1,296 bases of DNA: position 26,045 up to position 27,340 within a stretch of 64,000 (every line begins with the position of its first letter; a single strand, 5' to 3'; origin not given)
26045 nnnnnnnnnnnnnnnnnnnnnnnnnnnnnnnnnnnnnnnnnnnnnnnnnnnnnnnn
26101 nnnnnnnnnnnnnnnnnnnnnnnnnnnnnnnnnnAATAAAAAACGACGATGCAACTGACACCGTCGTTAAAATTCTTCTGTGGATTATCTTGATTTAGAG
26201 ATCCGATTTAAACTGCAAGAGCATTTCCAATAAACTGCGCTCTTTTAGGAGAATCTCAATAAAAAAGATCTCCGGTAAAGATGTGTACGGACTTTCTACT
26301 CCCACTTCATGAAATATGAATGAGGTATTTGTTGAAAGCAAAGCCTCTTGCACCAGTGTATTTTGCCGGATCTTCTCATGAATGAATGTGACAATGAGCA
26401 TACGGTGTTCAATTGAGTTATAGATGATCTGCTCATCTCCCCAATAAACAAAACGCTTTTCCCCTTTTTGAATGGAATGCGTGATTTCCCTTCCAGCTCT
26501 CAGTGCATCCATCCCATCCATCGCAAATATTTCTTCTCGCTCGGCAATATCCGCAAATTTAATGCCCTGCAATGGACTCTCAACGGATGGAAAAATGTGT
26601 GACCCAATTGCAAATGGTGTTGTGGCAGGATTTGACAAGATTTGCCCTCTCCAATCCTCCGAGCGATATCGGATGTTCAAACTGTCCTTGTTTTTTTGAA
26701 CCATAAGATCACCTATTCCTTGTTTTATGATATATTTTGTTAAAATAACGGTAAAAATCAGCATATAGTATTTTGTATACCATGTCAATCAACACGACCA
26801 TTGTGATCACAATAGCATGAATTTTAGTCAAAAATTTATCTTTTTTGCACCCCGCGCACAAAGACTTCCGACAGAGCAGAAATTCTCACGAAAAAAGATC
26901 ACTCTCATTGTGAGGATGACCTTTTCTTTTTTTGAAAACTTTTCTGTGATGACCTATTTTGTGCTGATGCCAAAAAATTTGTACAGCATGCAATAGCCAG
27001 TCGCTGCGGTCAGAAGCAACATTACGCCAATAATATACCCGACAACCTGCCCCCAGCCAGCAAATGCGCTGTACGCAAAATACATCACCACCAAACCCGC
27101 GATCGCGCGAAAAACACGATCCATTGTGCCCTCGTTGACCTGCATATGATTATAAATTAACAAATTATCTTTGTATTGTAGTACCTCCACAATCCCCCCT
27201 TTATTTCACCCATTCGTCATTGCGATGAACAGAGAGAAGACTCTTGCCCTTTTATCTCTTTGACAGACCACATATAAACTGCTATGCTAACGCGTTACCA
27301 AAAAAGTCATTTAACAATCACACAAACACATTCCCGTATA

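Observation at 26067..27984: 68-bp duplicated gene 3' end flanking a 1.8-kb three-gene insert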

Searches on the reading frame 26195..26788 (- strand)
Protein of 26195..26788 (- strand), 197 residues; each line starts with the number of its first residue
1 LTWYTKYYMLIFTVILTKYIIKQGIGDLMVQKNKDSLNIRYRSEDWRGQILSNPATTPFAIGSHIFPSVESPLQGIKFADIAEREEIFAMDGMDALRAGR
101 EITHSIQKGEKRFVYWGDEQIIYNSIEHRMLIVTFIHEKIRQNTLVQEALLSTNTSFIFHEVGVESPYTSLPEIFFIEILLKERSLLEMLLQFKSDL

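Call 4: search_protein_families(library=pfam, proteins=[window:26195-26788:-], max_evalue=0.01)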
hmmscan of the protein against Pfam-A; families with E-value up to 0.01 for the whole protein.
window:26195-26788:- (197 aa): 1 family
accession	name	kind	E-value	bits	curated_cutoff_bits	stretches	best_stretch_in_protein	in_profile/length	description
PF08010.17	Phage_30_3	-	3e-11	43.7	36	1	46-182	2-135/138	Bacteriophage protein GP30.3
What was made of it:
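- On NADAR family (for gene 26195-26788): PF08010 scores above its cut-off (call 4).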

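Call 38: search_protein_families(library=phrogs, proteins=[window:26195-26788:-], max_evalue=0.001)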
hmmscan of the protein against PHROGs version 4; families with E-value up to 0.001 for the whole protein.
window:26195-26788:- (197 aa): 1 family
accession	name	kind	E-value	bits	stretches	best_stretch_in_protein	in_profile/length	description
phrog_652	-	unknown function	1.9e-17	64.4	1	35-184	127-270/296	-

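Call 39: find_related_loci(query=window:26195-26788:-, collection=viral_contigs, flank=6000)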
Query window:26195-26788:- (197 aa) in viral_contigs; peptide patterns used: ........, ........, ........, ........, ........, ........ (x = any residue, [..] = any of these).
2 stretches matched a pattern, but none encodes a relative of the query by tblastn (E <= 1e-3).

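Call 51: find_homologous_proteins(query=window:26195-26764:-, max_evalue=0.001)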
Query window:26195-26764:- (189 aa): 70 proteins with E <= 0.001 among 186 candidates.
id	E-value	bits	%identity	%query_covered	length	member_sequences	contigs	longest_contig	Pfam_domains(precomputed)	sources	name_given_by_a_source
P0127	3.3e-105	367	100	89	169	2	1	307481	PF08010.17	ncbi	ncbi:MAG: hypothetical protein WC819_03460 [Parcubacteria group bacterium]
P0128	3.5e-67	243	70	86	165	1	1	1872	PF08010.17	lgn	-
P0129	3.3e-66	240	70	82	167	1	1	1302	PF08010.17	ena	-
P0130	3.5e-65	237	63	99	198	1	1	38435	PF08010.17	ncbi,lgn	-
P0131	1.7e-60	222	65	83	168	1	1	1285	PF08010.17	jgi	jgi:hypothetical protein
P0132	5.4e-60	220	64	77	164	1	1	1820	PF08010.17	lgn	-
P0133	2.4e-59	218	63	84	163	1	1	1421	PF08010.17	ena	-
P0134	1.2e-58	215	63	78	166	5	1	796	PF08010.17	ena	-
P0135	1.3e-58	215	64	78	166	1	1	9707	PF08010.17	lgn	-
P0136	4.6e-58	214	63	79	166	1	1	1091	PF08010.17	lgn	-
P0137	2.7e-57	211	64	77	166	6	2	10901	PF08010.17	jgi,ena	-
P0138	3.1e-57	211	61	85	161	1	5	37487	PF08010.17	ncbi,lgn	-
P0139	2.6e-56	208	62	80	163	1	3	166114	PF08010.17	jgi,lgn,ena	-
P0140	7.5e-56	206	62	83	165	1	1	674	PF08010.17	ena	-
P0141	1.1e-55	206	64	81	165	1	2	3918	PF08010.17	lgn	-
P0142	2.7e-55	205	61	84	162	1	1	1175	PF08010.17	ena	-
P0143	3.3e-55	204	60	83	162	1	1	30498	PF08010.17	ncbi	ncbi:hypothetical protein ACFL6I_10625 [candidate division KSB1 bacterium]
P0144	4.4e-55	204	62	84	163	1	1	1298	PF08010.17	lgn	-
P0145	1.7e-54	202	60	85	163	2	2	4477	PF08010.17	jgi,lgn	-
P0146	4.6e-54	201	60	85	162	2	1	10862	PF08010.17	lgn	-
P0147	9.3e-54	200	61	79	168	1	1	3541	PF08010.17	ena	-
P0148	1.1e-53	199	62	85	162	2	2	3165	PF08010.17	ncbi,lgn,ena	-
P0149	1.3e-53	199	60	83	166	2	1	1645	PF08010.17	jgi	-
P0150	2.2e-53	198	60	85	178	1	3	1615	PF08010.17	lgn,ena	-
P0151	2.4e-53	198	60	85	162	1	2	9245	PF08010.17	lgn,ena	-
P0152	2.5e-53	198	59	83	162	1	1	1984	PF08010.17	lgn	-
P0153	3.1e-53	198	61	85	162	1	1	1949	PF08010.17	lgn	-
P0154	4.1e-53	197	61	84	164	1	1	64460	PF08010.17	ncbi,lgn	ncbi:MAG: hypothetical protein ACOYMB_01910 [Patescibacteria group bacterium]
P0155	4.4e-53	197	61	83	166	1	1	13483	PF08010.17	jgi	jgi:hypothetical protein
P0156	8.1e-53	197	57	85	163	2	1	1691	PF08010.17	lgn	-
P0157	1.5e-52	196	58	83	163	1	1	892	PF08010.17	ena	-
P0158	4.1e-52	194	58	85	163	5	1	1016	PF08010.17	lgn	-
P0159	4.2e-52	194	57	86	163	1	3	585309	PF08010.17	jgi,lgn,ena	-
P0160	4.6e-52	194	59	83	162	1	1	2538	PF08010.17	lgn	-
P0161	9.3e-52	193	55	86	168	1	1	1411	PF08010.17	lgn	-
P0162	9.5e-52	193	60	85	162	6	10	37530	PF08010.17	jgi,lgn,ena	-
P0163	9.9e-52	193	60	82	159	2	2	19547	PF08010.17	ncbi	ncbi:MAG: hypothetical protein WC564_03185 [Patescibacteria group bacterium]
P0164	1.0e-51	193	60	88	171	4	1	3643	PF08010.17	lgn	-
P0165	1.2e-51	193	62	83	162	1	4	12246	PF08010.17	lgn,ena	-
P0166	1.3e-51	193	59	83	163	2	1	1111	PF08010.17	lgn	-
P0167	1.5e-51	192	57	85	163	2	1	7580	PF08010.17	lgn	-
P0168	1.9e-51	192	61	85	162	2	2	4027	PF08010.17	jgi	-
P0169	3.8e-51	191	59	81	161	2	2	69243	PF08010.17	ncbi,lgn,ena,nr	ncbi:hypothetical protein H6785_03640 [Candidatus Nomurabacteria bacterium]|nr:hypothetical protein 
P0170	6.0e-51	190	56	85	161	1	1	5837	PF08010.17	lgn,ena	-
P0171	1.2e-50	189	61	83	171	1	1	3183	PF08010.17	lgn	-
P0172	1.3e-50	189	60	83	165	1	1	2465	PF08010.17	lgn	-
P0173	3.2e-50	188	57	85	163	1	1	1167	PF08010.17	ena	-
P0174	1.3e-49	186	58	86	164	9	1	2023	PF08010.17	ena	-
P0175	1.6e-49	186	57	85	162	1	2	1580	PF08010.17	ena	-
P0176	6.4e-49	184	57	79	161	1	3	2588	PF08010.17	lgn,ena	-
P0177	7.7e-49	184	56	90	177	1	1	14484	PF08010.17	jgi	jgi:hypothetical protein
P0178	1.4e-47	179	55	85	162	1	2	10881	PF08010.17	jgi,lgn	jgi:hypothetical protein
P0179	1.9e-47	179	55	85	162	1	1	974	PF08010.17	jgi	jgi:hypothetical protein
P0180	6.5e-47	177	57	85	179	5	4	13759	PF08010.17,PF08719.18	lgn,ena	-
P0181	6.9e-47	177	55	78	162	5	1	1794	PF08010.17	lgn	-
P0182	8.2e-47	177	56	86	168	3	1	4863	PF08010.17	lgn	-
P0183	1.6e-46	176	58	81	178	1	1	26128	PF08010.17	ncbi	-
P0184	3.5e-46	175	57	84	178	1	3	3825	PF08010.17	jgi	jgi:predicted NAD-dependent protein-ADP-ribosyltransferase YbiA (DUF1768 family)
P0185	3.6e-46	175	54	85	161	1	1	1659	PF08010.17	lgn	-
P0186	3.8e-46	175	55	80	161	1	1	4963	PF08010.17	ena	-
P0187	3.9e-46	175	51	93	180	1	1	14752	PF08010.17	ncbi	-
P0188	2.8e-45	172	56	83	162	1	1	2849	PF08010.17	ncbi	-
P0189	9.4e-45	170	54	82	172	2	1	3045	PF08010.17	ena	-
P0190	5.0e-44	168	55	80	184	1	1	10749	PF08010.17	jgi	jgi:predicted NAD-dependent protein-ADP-ribosyltransferase YbiA (DUF1768 family)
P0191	1.6e-43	166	52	80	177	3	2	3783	PF08010.17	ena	-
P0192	2.2e-43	166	51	85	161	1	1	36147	PF08010.17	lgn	-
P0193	1.6e-42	163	57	78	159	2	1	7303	PF08010.17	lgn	-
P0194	7.4e-41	158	63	65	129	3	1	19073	PF08010.17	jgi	-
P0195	7.2e-31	125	52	74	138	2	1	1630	PF08010.17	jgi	jgi:hypothetical protein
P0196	2.0e-18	84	39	80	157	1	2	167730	PF08010.17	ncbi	-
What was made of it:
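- On NADAR family (for gene 26195-26788): One homolog also carries PF08719 (call 51).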

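Call 52: find_encoding_contigs(protein=P0128, flank=10000, max_places=3)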
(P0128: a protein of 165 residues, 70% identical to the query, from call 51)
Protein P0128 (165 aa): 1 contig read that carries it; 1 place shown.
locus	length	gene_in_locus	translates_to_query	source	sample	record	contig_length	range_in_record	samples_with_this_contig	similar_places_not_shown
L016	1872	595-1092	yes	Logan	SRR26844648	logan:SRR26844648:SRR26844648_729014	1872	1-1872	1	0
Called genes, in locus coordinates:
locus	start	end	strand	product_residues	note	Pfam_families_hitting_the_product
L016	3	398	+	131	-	?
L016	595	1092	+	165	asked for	PF08010:Phage_30_3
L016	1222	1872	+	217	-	?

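Call 53: find_encoding_contigs(protein=P0130, flank=10000, max_places=3)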
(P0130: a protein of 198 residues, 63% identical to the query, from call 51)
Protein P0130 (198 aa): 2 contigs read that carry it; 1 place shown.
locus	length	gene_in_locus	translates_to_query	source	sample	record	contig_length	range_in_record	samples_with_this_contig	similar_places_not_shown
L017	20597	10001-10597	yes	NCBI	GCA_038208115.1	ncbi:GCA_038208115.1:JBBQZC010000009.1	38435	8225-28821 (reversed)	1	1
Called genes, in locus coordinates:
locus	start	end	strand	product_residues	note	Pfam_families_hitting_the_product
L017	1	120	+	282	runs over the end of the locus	PF07103:DUF1365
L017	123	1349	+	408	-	PF02353:CMAS, PF13489:Methyltransf_23 (faint), PF08241:Methyltransf_11 (weak), PF08242:Methyltransf_12 (weak), PF13649:Methyltransf_25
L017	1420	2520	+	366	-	-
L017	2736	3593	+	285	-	PF01113:DapB_N, PF05173:DapB_C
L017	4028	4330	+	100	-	PF01022:HTH_5 (weak), PF01047:MarR (weak), PF13463:HTH_27 (weak)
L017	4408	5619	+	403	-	-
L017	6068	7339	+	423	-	PF09903:DUF2130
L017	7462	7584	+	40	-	-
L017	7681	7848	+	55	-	-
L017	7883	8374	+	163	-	PF00881:Nitroreductase, PF14512:TM1586_NiRdase, PF00881:Nitroreductase (weak)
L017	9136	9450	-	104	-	-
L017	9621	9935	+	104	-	-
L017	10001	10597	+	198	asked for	PF08010:Phage_30_3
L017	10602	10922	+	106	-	-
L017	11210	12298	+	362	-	PF01633:Choline_kinase (weak), PF01636:APH (weak), PF07914:DUF1679, PF02958:EcKL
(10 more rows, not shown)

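Call 71: search_solved_structures(query=window:26195-26764:-, max_evalue=0.1)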
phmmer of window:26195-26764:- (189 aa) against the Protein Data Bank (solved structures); distinct sequences matched with E-value up to 0.1: 0.

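Call 73: search_solved_structures(query=A3, max_evalue=1)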
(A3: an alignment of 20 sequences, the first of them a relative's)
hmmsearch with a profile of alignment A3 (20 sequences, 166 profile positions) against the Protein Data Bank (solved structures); distinct sequences matched with E-value up to 1: 1.
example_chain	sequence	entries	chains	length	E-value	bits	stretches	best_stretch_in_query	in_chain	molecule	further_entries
2b3w_A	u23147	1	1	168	1.5e-06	31.1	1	4-80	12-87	Hypothetical protein ybiA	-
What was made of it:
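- On NADAR family (for gene 26195-26788): A profile of 20 homologs hits 2B3W (YbiA) at E = 1.5e-6 (call 73).
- Checked: A family profile hits E. coli YbiA, the NADAR founder (2B3W), at E = 1.5e-6 (calls 4, 73).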

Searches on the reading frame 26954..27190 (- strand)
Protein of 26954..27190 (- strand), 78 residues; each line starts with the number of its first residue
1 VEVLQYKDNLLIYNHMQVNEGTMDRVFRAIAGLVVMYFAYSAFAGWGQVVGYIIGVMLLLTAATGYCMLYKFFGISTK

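Call 4: search_protein_families(library=pfam, proteins=[window:26954-27190:-], max_evalue=0.01)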
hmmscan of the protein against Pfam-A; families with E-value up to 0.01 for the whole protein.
window:26954-27190:- (78 aa): 1 family
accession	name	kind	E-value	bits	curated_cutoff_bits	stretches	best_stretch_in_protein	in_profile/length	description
PF11127.14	YgaP-like_TM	-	5.8e-19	68.4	25.3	1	16-77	1-62/66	Inner membrane protein YgaP-like, transmembrane domain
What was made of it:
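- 26954..27190 (-): YgaP-like_TM / DUF2892 small membrane protein, called Y. Call 4.
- Checked: 26954-27190(-): PF11127 YgaP-like_TM (DUF2892), E = 6e-19 (call 4).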

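Call 38: search_protein_families(library=phrogs, proteins=[window:26954-27190:-], max_evalue=0.001)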
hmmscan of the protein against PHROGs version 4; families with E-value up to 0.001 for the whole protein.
window:26954-27190:- (78 aa): 0 families

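Call 80: list_cluster_members(proteins=[window:26954-27190:-, window:31399-32007:-, window:21873-22982:-, window:32980-34158:-, window:34178-35335:-, window:22986-23552:-, window:24539-25525:-, window:24095-24487:-, window:23640-24011:+, P0200])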
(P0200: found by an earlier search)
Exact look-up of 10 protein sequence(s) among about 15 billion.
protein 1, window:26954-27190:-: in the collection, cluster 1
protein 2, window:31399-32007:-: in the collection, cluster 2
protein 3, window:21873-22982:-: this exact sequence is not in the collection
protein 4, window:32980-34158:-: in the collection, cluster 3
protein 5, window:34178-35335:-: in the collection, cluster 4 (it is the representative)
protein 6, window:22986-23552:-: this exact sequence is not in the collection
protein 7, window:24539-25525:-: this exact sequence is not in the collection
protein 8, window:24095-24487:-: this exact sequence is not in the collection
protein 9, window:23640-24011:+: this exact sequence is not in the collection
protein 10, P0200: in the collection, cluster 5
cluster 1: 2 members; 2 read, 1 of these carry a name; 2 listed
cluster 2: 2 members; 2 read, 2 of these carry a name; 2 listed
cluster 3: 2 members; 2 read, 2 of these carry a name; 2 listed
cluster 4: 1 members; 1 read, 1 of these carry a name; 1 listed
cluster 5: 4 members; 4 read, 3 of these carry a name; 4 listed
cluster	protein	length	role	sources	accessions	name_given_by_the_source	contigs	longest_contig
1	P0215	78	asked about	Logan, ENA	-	-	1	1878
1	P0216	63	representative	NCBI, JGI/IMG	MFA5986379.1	MAG: DUF2892 domain-containing protein [Parcubacteria group bacterium] | hypothetical protein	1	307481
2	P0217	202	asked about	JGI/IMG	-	tetratricopeptide (TPR) repeat protein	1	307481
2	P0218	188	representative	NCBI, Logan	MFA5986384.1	MAG: hypothetical protein WC819_03490 [Parcubacteria group bacterium]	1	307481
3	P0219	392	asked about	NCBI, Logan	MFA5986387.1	MAG: DNA adenine methylase [Parcubacteria group bacterium]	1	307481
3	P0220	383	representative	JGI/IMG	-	adenine-specific DNA methylase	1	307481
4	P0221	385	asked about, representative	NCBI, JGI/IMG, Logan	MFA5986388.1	MAG: DGQHR domain-containing protein [Parcubacteria group bacterium] | DGQHR domain-containing protein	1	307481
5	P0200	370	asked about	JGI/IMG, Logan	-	hypothetical protein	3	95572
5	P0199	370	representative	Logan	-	-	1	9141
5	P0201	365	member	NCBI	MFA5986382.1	MAG: metallophosphoesterase [Parcubacteria group bacterium]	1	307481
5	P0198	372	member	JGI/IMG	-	hypothetical protein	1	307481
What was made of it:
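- On Duplication-random-loss rearrangement scar: The contig carrying P0200 could not be fetched (call 80).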
